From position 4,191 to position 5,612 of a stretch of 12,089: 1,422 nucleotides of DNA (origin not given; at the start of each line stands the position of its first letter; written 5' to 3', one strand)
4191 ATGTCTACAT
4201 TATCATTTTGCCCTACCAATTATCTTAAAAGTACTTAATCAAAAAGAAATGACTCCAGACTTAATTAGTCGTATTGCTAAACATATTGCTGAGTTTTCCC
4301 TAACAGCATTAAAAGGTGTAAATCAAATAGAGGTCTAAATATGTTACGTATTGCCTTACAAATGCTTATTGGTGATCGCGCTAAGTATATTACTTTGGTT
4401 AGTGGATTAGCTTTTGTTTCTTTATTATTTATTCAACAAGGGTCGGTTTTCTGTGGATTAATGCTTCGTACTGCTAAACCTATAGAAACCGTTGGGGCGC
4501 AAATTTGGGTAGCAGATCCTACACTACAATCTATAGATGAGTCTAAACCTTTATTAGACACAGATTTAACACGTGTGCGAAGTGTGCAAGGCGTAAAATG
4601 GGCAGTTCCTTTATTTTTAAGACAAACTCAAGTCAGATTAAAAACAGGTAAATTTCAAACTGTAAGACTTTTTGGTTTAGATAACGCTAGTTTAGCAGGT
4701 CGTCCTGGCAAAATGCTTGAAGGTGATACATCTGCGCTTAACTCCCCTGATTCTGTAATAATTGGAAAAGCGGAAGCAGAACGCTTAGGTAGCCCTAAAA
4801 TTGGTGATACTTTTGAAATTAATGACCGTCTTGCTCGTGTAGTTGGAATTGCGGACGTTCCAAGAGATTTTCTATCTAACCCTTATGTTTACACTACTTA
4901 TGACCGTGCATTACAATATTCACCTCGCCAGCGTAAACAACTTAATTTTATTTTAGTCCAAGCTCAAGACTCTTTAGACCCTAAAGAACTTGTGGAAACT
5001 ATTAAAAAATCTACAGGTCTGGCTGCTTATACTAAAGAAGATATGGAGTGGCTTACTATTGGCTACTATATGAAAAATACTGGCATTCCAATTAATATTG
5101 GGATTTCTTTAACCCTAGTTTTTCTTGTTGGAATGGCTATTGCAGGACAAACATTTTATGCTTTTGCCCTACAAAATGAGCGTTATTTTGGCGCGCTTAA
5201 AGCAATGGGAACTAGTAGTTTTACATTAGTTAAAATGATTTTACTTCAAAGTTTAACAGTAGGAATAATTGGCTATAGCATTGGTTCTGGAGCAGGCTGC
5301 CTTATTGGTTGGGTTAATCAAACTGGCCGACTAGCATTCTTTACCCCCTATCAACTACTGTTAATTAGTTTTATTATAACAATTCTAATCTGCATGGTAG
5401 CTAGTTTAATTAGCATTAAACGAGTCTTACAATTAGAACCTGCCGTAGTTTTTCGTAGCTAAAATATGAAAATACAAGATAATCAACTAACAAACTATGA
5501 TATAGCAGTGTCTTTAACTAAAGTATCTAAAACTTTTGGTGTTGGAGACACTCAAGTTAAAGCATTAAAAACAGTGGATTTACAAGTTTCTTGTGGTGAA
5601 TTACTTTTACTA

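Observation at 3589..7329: TetR-regulated DevCAB/MacAB-like tripartite exporter in permease-ATPase-adaptor order, with a candidate palindromic operator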

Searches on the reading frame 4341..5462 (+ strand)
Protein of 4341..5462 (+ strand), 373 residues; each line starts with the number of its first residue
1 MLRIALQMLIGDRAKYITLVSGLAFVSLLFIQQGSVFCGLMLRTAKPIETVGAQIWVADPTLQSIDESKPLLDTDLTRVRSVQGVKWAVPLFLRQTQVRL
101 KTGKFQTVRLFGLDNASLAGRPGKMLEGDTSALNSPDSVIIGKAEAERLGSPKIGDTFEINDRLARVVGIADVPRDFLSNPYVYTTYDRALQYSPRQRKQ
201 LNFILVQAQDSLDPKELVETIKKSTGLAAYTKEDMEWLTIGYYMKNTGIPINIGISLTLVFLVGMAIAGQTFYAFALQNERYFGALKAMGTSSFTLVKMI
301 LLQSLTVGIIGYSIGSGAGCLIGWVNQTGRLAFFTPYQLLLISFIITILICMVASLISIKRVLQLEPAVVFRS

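Call 3: search_protein_families(library=pfam, proteins=[window:4341-5462:+])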
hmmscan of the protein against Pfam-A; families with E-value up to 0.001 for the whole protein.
window:4341-5462:+ (373 aa): 2 families
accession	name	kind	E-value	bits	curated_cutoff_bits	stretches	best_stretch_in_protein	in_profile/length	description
PF02687.27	FtsX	-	2.5e-14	53.8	25.5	1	255-367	2-120/120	FtsX-like permease C-terminal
PF12704.14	MacB_PCD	-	7.7e-14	52.9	27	1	66-223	49-206/207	MacB-like periplasmic core domain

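Call 4: search_protein_families(library=ncbifam, proteins=[window:4341-5462:+])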
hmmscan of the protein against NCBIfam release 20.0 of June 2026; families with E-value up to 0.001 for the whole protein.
window:4341-5462:+ (373 aa): 2 families
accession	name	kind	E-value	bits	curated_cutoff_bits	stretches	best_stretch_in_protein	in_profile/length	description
TIGR01185.1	devC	equivalog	1.8e-14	53.5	290.35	1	6-371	5-380/380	ABC transporter permease DevC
TIGR03434.1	ADOP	subfamily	0.00011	20.4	622.3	1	132-372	555-801/803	ADOP family duplicated permease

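Call 8: find_homologous_proteins(query=window:4341-5462:+)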
Query window:4341-5462:+ (373 aa): 6758 proteins with E <= 0.001 among 8000 candidates; the best 120 are listed.
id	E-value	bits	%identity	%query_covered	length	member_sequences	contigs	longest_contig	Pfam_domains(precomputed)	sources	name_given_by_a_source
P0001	6.1e-235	796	97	100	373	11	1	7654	PF02687.28,PF12704.15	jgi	jgi:putative ABC transport system permease protein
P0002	2.0e-214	729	87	100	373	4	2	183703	PF02687.28,PF12704.15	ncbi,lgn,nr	ncbi:MAG: ABC transporter permease [Acidobacteria bacterium]|nr:ABC transporter permease [Acidobacte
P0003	1.3e-213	726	86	100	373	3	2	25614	PF02687.28,PF12704.15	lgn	-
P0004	2.3e-211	719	86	100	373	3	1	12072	PF02687.28,PF12704.15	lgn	-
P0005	2.8e-208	709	84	100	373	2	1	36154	PF02687.28,PF12704.15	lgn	-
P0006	2.0e-192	657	78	100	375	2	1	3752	PF02687.28,PF12704.15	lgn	-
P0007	5.7e-191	652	78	100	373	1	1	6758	PF02687.28,PF12704.15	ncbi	ncbi:MAG: ABC transporter permease [Acidobacteriota bacterium]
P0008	7.4e-188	642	75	100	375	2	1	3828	PF02687.28,PF12704.15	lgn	-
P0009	9.8e-187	638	77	100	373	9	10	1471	PF02687.28,PF12704.15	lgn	-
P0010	1.5e-186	637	76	100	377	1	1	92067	PF02687.28,PF12704.15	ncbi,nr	ncbi:MAG: ABC transporter permease [Blastocatellia bacterium]|nr:ABC transporter permease [Blastocat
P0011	3.9e-184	629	75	100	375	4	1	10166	PF02687.28,PF12704.15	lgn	-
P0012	1.2e-183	628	75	100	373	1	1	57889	PF02687.28,PF12704.15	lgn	-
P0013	3.1e-182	623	74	100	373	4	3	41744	PF02687.28,PF12704.15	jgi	jgi:putative ABC transport system permease protein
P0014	6.5e-181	619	74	100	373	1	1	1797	PF02687.28,PF12704.15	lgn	-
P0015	1.5e-179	614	75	98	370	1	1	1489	PF02687.28,PF12704.15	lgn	-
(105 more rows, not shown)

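Call 11: find_related_loci(query=A1, collection=genome_contigs, flank=6000)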
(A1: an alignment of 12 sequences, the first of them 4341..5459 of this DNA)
Query A1 (373 aa) in genome_contigs; peptide patterns used: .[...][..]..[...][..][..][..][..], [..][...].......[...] (x = any residue, [..] = any of these).
600 stretches matched a pattern (row limit reached: there are more); 592 encode a relative of the query (tblastn E <= 1e-3); the best 80 are kept; 80 distinct loci.
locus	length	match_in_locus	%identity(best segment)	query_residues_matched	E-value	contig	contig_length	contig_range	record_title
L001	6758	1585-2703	78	1-373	0e+0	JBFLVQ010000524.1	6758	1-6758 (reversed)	MAG: Acidobacteriota bacterium isolate MAG010 MAG010_524, whole genome shotgun sequence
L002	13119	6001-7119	71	1-372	2e-172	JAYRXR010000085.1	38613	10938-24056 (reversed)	MAG: Actinomycetota bacterium isolate EBPR_ori4bin.3 k141_105545, whole genome shotgun sequence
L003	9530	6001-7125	65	1-373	5e-170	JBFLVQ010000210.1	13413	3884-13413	MAG: Acidobacteriota bacterium isolate MAG010 MAG010_210, whole genome shotgun sequence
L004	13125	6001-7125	67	1-373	2e-165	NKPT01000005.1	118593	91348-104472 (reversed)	MAG: Chloracidobacterium sp. CP2_5A k99_15604, whole genome shotgun sequence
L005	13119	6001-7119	61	1-372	2e-153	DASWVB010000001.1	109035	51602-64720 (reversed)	MAG TPA_asm: Acidisarcina sp. isolate SMAG_U3618 k141_198449, whole genome shotgun sequence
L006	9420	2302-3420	62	1-372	2e-152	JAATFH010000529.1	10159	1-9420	MAG: Acidobacteriales bacterium isolate bin_2 k141_8524281, whole genome shotgun sequence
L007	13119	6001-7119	62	1-372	8e-149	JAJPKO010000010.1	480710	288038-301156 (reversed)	MAG: Acidobacteriaceae bacterium isolate Centralia_MAG_86 k107_8039533, whole genome shotgun sequence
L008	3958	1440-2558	60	1-372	3e-152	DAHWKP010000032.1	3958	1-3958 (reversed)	MAG TPA_asm: Acidobacteriaceae bacterium isolate clean1340 k141_5089, whole genome shotgun sequence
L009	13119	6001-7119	61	1-372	5e-146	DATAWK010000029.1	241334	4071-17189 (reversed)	MAG TPA_asm: Acidobacteriaceae bacterium isolate SMAG_U5623 k141_1843425, whole genome shotgun sequence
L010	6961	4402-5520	52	1-372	9e-130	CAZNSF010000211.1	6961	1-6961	MAG TPA_asm: uncultured Verrucomicrobiota bacterium isolate binchicken_co203_434 genome assembly, contig: k141_3718701,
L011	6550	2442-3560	51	1-372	4e-127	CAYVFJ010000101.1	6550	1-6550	MAG TPA_asm: uncultured Verrucomicrobiota bacterium isolate binchicken_co203_397 genome assembly, contig: k141_3021134,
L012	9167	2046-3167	65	1-372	1e-160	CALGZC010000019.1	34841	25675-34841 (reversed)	MAG: uncultured Blastocatellia bacterium isolate R1_Bin_Bin_52_sub_1 genome assembly, contig: c_000001576609, whole geno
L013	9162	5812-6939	49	3-372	4e-120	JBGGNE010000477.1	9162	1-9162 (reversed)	MAG: Candidatus Methylacidiphilales bacterium isolate bin.034 k141_579937, whole genome shotgun sequence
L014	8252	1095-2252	52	1-373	5e-120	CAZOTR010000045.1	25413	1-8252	MAG TPA_asm: uncultured Methylococcaceae bacterium isolate binchicken_co322_108 genome assembly, contig: NODE_2972_lengt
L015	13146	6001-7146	50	4-372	5e-118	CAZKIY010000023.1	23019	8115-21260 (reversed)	MAG TPA_asm: uncultured Planctomycetaceae bacterium isolate SRP128246_co1_341 genome assembly, contig: NODE_4299_length_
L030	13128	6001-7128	48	1-372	3e-113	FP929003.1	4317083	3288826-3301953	Candidatus Nitrospira defluvii chromosome, complete genome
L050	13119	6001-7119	47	4-372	1e-111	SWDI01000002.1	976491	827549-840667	MAG: Nitrospira sp. isolate RSF12 Nitrospira_sp_RSF12_2, whole genome shotgun sequence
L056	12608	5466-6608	50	4-373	2e-111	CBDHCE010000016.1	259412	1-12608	MAG: Tepidisphaeraceae bacterium isolate 8824accf-af3d-44c8-8031-572310434529 genome assembly, contig: contig_16, whole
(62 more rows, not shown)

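Call 19: find_encoding_contigs(protein=P0002, flank=8000, max_places=3)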
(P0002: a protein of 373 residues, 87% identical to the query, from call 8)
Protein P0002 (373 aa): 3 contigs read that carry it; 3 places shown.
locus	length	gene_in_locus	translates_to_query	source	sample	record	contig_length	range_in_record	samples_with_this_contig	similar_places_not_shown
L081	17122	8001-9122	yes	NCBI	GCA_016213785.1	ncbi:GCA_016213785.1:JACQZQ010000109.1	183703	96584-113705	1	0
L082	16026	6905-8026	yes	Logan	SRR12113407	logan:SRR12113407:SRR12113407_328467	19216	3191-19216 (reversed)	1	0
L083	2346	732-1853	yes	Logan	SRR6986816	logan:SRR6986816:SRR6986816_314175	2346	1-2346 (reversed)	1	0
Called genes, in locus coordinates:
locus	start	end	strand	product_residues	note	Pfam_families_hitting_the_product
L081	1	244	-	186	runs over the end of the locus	PF25087:GMPPB_C (faint), PF25084:LbH_EIF2B (weak), PF00132:Hexapep, PF14602:Hexapep_2 (weak)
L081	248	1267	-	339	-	PF01408:GFO_IDH_MocA, PF02894:GFO_IDH_MocA_C, PF22725:GFO_IDH_MocA_C3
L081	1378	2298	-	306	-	PF16697:Yop-YscD_cpl, PF00498:FHA, PF00990:GGDEF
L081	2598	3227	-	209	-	-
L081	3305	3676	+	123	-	-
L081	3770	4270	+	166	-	-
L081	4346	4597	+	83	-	-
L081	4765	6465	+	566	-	PF21162:ETFQO_UQ-bd, PF05187:Fer4_ETF_QO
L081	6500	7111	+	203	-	PF02811:PHP, PF13263:PHP_C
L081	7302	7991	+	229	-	PF00440:TetR_N, PF09209:CecR_C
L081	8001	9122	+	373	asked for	PF12704:MacB_PCD, PF02687:FtsX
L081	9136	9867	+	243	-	PF02463:SMC_N (weak), PF00005:ABC_tran, PF13304:AAA_21 (faint)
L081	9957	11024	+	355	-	PF25917:BSH_RND, PF25973:BSH_CzcB (faint), PF25984:BSH_YknX (weak), PF25881:HH_YBHG (faint)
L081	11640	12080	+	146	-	-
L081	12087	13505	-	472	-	PF04932:Wzy_C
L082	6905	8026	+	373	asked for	PF12704:MacB_PCD, PF02687:FtsX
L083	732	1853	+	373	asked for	PF12704:MacB_PCD, PF02687:FtsX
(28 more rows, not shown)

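Call 20: find_encoding_contigs(protein=P0005, flank=8000, max_places=2)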
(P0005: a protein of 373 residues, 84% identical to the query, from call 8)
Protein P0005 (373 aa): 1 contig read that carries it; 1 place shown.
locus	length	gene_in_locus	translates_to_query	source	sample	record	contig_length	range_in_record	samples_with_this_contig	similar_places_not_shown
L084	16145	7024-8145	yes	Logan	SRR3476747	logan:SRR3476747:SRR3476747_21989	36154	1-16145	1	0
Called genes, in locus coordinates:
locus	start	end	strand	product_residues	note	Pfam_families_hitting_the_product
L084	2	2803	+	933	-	?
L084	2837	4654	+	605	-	-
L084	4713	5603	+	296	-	PF00248:Aldo_ket_red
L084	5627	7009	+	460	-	PF02449:Glyco_hydro_42, PF01373:Glyco_hydro_14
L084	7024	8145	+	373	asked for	PF12704:MacB_PCD, PF02687:FtsX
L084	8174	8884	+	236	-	PF02463:SMC_N (weak), PF00005:ABC_tran, PF13304:AAA_21 (faint)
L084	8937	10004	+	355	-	PF25919:BSH_CusB (faint), PF25917:BSH_RND, PF25984:BSH_YknX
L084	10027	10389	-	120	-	PF00072:Response_reg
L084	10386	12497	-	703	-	PF01590:GAF, PF00989:PAS (weak), PF13426:PAS_9 (weak), PF00512:HisKA, PF02518:HATPase_c, PF00072:Response_reg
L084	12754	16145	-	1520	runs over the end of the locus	PF13809:Tubulin_2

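Call 21: find_encoding_contigs(protein=P0003, flank=8000, max_places=2)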
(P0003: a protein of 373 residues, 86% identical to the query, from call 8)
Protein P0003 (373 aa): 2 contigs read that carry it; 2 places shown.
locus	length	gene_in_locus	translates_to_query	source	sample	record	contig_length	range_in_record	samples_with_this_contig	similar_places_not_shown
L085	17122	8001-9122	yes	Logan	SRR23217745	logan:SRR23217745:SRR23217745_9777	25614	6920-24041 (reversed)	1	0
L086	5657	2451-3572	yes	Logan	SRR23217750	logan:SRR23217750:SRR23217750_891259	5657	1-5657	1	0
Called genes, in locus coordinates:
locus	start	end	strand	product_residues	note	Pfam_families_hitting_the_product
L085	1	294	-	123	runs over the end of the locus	-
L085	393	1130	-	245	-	-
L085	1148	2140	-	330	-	PF11583:AurF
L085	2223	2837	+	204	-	PF05685:Uma2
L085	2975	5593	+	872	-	PF00069:Pkinase, PF03109:ABC1 (faint), PF07714:PK_Tyr_Ser-Thr, PF25062:ARM_TT21_N (faint), PF13424:TPR_12 (faint), PF14531:Kinase-like (weak), PF17667:Pkinase_fungal (weak), PF13432:TPR_16 (weak), +10 more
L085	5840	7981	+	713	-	PF16697:Yop-YscD_cpl, PF00498:FHA, PF13432:TPR_16, PF23914:TPR_CcmH_CycH, PF14559:TPR_19, PF13432:TPR_16, PF13414:TPR_11, PF14559:TPR_19, +37 more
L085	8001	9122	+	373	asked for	PF12704:MacB_PCD, PF02687:FtsX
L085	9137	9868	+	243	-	PF02463:SMC_N (weak), PF00005:ABC_tran, PF13304:AAA_21 (faint)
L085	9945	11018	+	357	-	PF25919:BSH_CusB (faint), PF25917:BSH_RND, PF25973:BSH_CzcB (weak), PF25984:BSH_YknX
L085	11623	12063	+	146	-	-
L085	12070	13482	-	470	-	PF04932:Wzy_C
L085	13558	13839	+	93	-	-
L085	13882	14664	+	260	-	-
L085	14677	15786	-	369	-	PF02350:Epimerase_2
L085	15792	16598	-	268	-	PF02706:Wzz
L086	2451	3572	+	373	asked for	PF12704:MacB_PCD, PF02687:FtsX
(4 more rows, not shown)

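Call 29: search_solved_structures(query=window:4341-5459:+, max_evalue=0.01)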
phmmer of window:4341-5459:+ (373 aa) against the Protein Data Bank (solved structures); distinct sequences matched with E-value up to 0.01: 1.
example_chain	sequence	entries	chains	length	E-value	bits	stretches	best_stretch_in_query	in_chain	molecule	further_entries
5nik_J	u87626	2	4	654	9.9e-05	24.5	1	153-367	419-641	Macrolide export ATP-binding/permease protein MacB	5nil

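Call 39: search_protein_families(library=pfam, proteins=[L014:4163-5716:+, L030:8881-10401:+, L030:1839-3302:+, L050:8830-10305:+])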
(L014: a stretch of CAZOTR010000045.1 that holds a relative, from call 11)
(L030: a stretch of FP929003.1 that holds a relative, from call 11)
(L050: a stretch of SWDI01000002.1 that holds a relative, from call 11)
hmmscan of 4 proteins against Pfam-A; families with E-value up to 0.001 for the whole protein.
L014:4163-5716:+ (517 aa): 1 family
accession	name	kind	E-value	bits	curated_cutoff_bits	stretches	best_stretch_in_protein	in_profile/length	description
PF02321.23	OEP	-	5.4e-46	157.2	22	2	302-487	1-187/187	Outer membrane efflux protein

L030:8881-10401:+ (506 aa): 1 family
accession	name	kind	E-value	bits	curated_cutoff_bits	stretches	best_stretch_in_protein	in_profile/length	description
PF02321.23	OEP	-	9.7e-54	182.5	22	2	304-486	5-187/187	Outer membrane efflux protein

L030:1839-3302:+ (487 aa): 3 families
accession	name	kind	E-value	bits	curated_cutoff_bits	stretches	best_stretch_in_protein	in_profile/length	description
PF05833.16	NFACT_N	-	2.9e-58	198.2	31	2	8-144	5-147/456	NFACT N-terminal and middle domains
PF05670.18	NFACT-R_1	-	2.2e-15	57.6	29.8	1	358-452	2-98/112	NFACT protein RNA binding domain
PF18297.6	NFACT-R_2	-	9.6e-06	26.1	26.9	1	359-447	2-85/104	NFACT protein RNA binding domain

L050:8830-10305:+ (491 aa): 1 family
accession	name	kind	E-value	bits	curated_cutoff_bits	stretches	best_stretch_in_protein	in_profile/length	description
PF02321.23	OEP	-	3.9e-53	180.5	22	2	297-461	5-169/187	Outer membrane efflux protein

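Call 42: find_encoding_contigs(protein=window:4341-5462:+, flank=10000, max_places=3)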
Protein window:4341-5462:+ (373 aa): 1 contig read that carries it; 1 place shown.
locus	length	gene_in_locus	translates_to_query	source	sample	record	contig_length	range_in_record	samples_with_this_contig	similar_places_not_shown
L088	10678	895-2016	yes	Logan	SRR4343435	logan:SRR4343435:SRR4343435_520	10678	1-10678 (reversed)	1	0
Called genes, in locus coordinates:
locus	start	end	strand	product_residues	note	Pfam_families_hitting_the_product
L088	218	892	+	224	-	PF00440:TetR_N, PF09209:CecR_C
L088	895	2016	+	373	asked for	PF12704:MacB_PCD, PF02687:FtsX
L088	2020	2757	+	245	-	PF03215:Rad17 (faint), PF02463:SMC_N (weak), PF00005:ABC_tran, PF13304:AAA_21 (faint)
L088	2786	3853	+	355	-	PF25919:BSH_CusB (faint), PF25917:BSH_RND, PF25973:BSH_CzcB (faint), PF25984:BSH_YknX (weak)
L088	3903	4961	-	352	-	PF08100:Dimerisation, PF00891:Methyltransf_2, PF05175:MTS (faint), PF13489:Methyltransf_23, PF13649:Methyltransf_25 (weak), PF13847:Methyltransf_31, PF08242:Methyltransf_12 (weak)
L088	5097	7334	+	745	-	PF09286:Pro-kuma_activ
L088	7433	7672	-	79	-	-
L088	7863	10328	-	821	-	PF12704:MacB_PCD, PF02687:FtsX, PF12704:MacB_PCD, PF02687:FtsX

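Call 43: predict_structure(alignment_id=A1)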
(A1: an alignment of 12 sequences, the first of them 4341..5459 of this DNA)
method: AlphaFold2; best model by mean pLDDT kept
length: 373 residues; sequences in the alignment: 12
mean_pLDDT: 84.2   pTM: 0.75
mean pLDDT of the five models: 84.2, 82.0, 79.4, 78.7, 73.0
residues with pLDDT >= 90: 84; 70-90: 267; 50-70: 21; < 50: 1
segments of 3 or more residues with pLDDT < 50: none
pLDDT, mean of each block of 10 residues (from residue 1): 80 79 87 88 87 89 82 86 90 88 88 80 84 86 87 90 90 86 90 69 88 90 92 92 87 87 83 75 78 83 88 88 69 81 87 82 69 50
secondary structure, 60 per line:
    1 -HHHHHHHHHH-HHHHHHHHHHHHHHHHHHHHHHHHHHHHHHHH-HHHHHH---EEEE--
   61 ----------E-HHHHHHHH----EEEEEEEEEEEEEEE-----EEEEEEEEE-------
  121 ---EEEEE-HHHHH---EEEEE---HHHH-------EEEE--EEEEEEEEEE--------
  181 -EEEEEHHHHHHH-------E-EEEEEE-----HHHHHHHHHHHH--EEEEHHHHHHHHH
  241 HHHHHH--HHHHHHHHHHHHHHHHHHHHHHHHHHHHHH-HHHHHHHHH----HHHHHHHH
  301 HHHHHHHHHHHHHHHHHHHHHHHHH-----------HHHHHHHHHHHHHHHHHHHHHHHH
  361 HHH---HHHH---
elements in order: H2-11 H13-44 H46-51 E55-58 H73-80 E85-99 E105-113 E124-128 H130-134 E138-142 H146-149 E157-160 E163-172 E182-186 H187-193 E203-208 H214-225 E228-231 H232-246 H249-278 H280-288 H293-325 H337-363 H367-370

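Call 45: fold_search(model_id=the predicted structure, library=pdb)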
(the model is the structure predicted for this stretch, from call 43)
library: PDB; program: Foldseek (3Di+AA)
matches with E <= 10: 281; with E <= 0.001: 60
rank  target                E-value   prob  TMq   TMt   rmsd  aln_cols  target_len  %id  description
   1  9rlc_E                9.1e-17  1.00  0.60  0.56   7.6       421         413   15  LolCDE complex with Lpp lipoprotein (released 2026-01-21)
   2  9rld_E                1.5e-16  1.00  0.59  0.54   7.9       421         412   15  LolCDE complex with Lpp lipoprotein (released 2026-01-21)
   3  5gko_A                1.1e-15  1.00  0.54  0.36   8.5       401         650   16  Crystal structure of tripartite-type ABC transporter, MacB from Acinetobacter baumannii (released 2017-11-15)
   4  9xro_E                4.8e-15  1.00  0.54  0.53   9.3       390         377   15  LolCDE in complex with SMT-738_3 (released 2026-03-18)
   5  7w7a_B                5.9e-15  1.00  0.63  0.67   6.3       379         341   17  Heme exporter in complex with Mn-containing protoporphyrin IX, Mn-anomalous data (released 2022-06-22)
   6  5nik_J                6.2e-15  1.00  0.52  0.34   9.4       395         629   15  Structure of the MacAB-TolC ABC-type tripartite multidrug efflux pump (released 2017-05-24)
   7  5lil_A                1.3e-14  1.00  0.47  0.31  11.7       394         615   15  Structure of Aggregatibacter actinomycetemcomitans MacB bound to ATPyS (P21) (released 2017-11-15)
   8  7w78_B                2.5e-14  1.00  0.69  0.74   4.9       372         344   16  Heme exporter HrtBA in complex with Mg-AMPPNP (released 2022-06-22)
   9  7w7a_J                4.9e-14  1.00  0.67  0.72   5.5       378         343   15  Heme exporter in complex with Mn-containing protoporphyrin IX, Mn-anomalous data (released 2022-06-22)
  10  7arh_E                9.0e-14  1.00  0.56  0.52   7.8       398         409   15  LolCDE in complex with lipoprotein (released 2021-04-07)
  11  7w7a_D                1.1e-13  1.00  0.67  0.72   5.3       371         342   16  Heme exporter in complex with Mn-containing protoporphyrin IX, Mn-anomalous data (released 2022-06-22)
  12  9rli_E                1.5e-13  1.00  0.60  0.58   7.6       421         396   16  LolCDEdelta(235-252) complex with Pal lipoprotein (released 2026-01-21)
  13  5lil_B                1.7e-13  1.00  0.49  0.32  11.1       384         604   16  Structure of Aggregatibacter actinomycetemcomitans MacB bound to ATPyS (P21) (released 2017-11-15)
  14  5lj7_B                2.1e-13  1.00  0.49  0.33  10.6       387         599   15  Structure of Aggregatibacter actinomycetemcomitans MacB bound to ATP (P21) (released 2017-11-15)
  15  9rld_C                3.3e-13  1.00  0.49  0.47   9.3       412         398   15  LolCDE complex with Lpp lipoprotein (released 2026-01-21)
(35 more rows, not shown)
